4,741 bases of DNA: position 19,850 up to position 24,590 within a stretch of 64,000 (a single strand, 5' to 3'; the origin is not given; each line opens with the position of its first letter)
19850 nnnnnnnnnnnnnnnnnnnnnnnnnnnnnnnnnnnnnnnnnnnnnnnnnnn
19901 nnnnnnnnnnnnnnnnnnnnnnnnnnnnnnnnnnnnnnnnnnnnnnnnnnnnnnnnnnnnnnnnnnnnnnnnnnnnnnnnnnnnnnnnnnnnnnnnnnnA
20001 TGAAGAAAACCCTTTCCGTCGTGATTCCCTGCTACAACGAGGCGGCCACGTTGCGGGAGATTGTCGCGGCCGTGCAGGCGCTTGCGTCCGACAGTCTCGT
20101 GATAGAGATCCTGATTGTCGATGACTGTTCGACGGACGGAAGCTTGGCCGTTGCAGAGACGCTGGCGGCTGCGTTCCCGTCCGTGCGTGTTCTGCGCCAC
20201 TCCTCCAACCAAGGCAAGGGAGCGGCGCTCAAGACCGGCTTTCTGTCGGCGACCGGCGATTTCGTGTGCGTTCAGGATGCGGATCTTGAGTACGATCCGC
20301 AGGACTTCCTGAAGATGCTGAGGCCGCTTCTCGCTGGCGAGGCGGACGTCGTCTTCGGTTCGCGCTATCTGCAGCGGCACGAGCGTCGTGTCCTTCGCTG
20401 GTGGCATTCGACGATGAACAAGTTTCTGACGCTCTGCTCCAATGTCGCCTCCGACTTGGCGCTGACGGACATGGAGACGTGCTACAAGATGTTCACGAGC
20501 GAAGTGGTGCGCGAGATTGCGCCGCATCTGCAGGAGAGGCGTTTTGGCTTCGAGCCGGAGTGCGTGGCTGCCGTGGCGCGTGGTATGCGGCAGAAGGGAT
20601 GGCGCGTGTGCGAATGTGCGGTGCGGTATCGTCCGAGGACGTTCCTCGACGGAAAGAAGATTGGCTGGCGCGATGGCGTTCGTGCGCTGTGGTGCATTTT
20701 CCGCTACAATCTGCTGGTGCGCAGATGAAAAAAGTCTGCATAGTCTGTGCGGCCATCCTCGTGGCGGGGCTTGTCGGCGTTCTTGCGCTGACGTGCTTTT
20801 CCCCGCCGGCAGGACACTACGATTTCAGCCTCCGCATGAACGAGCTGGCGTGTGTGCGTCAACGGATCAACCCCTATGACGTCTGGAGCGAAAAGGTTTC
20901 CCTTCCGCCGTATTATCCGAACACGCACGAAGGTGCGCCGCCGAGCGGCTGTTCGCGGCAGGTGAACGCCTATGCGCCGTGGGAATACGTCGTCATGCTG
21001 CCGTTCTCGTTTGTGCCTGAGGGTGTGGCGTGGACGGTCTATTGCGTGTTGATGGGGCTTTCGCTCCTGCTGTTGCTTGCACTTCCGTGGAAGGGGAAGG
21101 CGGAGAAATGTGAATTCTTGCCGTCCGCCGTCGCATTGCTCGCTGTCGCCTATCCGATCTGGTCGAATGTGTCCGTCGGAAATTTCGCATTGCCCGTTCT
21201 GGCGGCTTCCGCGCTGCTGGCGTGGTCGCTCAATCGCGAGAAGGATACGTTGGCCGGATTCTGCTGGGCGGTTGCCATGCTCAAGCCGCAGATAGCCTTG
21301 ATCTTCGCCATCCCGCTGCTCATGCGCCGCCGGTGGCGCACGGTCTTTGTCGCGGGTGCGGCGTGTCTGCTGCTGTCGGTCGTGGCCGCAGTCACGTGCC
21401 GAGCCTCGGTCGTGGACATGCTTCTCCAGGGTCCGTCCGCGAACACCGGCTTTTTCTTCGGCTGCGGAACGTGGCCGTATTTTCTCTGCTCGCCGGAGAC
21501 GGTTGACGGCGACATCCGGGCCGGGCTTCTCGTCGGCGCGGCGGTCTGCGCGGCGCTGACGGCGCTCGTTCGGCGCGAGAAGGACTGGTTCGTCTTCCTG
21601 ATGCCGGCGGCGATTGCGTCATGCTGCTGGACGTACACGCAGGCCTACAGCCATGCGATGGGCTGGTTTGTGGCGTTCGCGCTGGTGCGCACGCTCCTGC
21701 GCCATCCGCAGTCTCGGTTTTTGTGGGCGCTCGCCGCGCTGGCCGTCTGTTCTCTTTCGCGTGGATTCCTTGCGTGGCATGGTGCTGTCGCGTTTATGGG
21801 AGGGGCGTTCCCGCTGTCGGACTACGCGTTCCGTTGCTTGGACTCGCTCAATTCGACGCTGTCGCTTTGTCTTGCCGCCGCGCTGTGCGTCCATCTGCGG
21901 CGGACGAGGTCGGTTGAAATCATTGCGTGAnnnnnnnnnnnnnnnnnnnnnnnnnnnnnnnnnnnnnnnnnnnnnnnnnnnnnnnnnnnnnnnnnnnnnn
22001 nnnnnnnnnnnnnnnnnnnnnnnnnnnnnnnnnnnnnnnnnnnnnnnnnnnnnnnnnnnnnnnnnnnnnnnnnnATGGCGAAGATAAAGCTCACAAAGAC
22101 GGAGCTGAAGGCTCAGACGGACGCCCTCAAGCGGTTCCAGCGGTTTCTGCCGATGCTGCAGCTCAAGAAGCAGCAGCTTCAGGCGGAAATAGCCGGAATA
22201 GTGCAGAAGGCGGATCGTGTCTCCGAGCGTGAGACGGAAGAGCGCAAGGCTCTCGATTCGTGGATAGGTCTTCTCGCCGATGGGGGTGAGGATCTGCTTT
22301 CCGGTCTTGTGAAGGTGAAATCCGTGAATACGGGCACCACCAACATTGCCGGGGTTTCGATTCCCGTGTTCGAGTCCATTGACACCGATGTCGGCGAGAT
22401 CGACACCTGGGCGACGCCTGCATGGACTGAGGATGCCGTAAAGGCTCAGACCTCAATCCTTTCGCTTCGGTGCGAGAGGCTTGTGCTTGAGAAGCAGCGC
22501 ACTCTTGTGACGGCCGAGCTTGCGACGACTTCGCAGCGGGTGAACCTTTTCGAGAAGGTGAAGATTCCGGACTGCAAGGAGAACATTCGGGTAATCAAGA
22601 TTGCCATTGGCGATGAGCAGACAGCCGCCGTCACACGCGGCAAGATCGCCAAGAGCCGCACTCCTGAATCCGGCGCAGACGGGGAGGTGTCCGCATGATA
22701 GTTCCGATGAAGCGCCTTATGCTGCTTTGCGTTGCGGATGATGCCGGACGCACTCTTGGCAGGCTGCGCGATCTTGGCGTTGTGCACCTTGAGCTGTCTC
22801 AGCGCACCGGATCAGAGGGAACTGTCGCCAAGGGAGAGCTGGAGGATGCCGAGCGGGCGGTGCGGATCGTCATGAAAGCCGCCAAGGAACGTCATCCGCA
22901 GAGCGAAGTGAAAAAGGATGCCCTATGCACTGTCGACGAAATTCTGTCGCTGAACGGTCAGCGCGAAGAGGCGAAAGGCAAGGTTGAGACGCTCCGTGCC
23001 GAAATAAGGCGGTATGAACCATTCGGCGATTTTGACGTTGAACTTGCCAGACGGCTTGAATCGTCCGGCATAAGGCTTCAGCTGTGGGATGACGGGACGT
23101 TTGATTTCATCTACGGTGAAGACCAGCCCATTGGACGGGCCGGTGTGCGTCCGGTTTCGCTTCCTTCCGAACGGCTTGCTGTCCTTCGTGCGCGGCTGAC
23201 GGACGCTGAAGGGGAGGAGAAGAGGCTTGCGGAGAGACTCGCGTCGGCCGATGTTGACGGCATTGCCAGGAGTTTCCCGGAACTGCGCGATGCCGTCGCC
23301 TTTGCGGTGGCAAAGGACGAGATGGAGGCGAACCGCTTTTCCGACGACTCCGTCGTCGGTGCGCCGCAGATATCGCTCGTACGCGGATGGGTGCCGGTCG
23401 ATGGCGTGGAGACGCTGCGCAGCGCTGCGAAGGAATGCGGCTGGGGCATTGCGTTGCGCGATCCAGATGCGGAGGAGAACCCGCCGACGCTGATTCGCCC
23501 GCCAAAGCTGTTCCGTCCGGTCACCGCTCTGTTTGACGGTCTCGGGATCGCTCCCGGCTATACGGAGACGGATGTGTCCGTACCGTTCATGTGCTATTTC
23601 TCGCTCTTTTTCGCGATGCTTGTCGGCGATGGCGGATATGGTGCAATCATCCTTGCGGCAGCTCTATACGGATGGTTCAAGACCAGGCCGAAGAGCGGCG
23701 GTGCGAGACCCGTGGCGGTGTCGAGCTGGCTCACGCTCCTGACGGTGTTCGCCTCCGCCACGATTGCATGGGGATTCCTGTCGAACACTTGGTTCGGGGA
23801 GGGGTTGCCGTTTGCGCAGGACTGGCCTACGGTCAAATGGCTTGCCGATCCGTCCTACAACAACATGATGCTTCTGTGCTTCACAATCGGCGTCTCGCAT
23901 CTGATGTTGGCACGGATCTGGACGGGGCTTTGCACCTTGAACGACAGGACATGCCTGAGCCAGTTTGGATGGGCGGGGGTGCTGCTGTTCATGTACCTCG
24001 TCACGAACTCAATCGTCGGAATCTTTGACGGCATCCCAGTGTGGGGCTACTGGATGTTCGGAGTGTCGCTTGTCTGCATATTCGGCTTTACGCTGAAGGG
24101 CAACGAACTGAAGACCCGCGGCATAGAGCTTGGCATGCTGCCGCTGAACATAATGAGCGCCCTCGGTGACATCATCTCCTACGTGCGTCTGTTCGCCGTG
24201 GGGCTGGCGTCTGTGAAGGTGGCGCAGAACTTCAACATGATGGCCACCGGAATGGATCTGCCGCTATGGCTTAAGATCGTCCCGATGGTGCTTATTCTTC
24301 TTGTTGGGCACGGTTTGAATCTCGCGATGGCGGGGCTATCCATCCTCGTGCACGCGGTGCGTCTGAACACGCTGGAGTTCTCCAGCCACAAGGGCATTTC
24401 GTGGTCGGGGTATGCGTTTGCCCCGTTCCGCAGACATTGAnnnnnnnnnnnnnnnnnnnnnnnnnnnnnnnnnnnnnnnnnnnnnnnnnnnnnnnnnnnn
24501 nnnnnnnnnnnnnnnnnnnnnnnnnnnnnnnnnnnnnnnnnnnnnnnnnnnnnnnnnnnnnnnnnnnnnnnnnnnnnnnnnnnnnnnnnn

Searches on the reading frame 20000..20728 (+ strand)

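Call 8: search_protein_families(library=pfam, proteins=[window:20000-20728:+], max_evalue=0.001)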
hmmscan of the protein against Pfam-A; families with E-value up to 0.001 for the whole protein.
window:20000-20728:+ (242 aa): 3 families
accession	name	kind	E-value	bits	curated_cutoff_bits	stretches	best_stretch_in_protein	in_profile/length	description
PF00535.33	Glycos_transf_2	-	3.2e-37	128.5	23.3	1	6-164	1-158/168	Glycosyl transferase family 2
PF13641.12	Glyco_tranf_2_3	-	4.4e-13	50.2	27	1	5-141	3-138/230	Glycosyltransferase like family 2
PF10111.15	Glyco_tranf_2_2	-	0.0001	22.4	27.3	1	6-108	1-104/276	Glycosyltransferase like family 2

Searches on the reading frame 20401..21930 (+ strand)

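Call 8: search_protein_families(library=pfam, proteins=[window:20401-21930:+], max_evalue=0.001)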
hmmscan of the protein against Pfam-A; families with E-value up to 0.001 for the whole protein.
window:20401-21930:+ (509 aa): 1 family
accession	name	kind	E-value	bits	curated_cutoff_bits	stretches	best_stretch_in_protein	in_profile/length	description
PF09594.16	GT87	-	1.5e-15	58.1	25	1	191-343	3-157/237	Glycosyltransferase family 87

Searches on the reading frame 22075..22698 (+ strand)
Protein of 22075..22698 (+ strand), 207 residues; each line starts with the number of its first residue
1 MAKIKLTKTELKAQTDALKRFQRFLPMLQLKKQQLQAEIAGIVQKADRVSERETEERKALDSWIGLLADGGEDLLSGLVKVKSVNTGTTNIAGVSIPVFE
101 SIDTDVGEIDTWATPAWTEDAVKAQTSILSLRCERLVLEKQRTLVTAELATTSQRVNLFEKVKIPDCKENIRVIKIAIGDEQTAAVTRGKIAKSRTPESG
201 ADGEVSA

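Call 8: search_protein_families(library=pfam, proteins=[window:22075-22698:+], max_evalue=0.001)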
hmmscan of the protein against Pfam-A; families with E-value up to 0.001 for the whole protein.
window:22075-22698:+ (207 aa): 1 family
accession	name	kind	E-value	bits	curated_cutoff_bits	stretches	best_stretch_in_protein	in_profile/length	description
PF01813.22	ATP-synt_D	-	3e-36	125.6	25.7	1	10-194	1-196/196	ATP synthase subunit D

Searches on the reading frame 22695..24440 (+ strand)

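Call 8: search_protein_families(library=pfam, proteins=[window:22695-24440:+], max_evalue=0.001)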
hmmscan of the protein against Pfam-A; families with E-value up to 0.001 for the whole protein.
window:22695-24440:+ (581 aa): 1 family
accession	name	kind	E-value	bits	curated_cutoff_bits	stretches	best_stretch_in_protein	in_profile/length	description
PF01496.24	V_ATPase_I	-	5.2e-12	45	30.7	1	228-329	310-416/815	V-type ATPase 116kDa subunit family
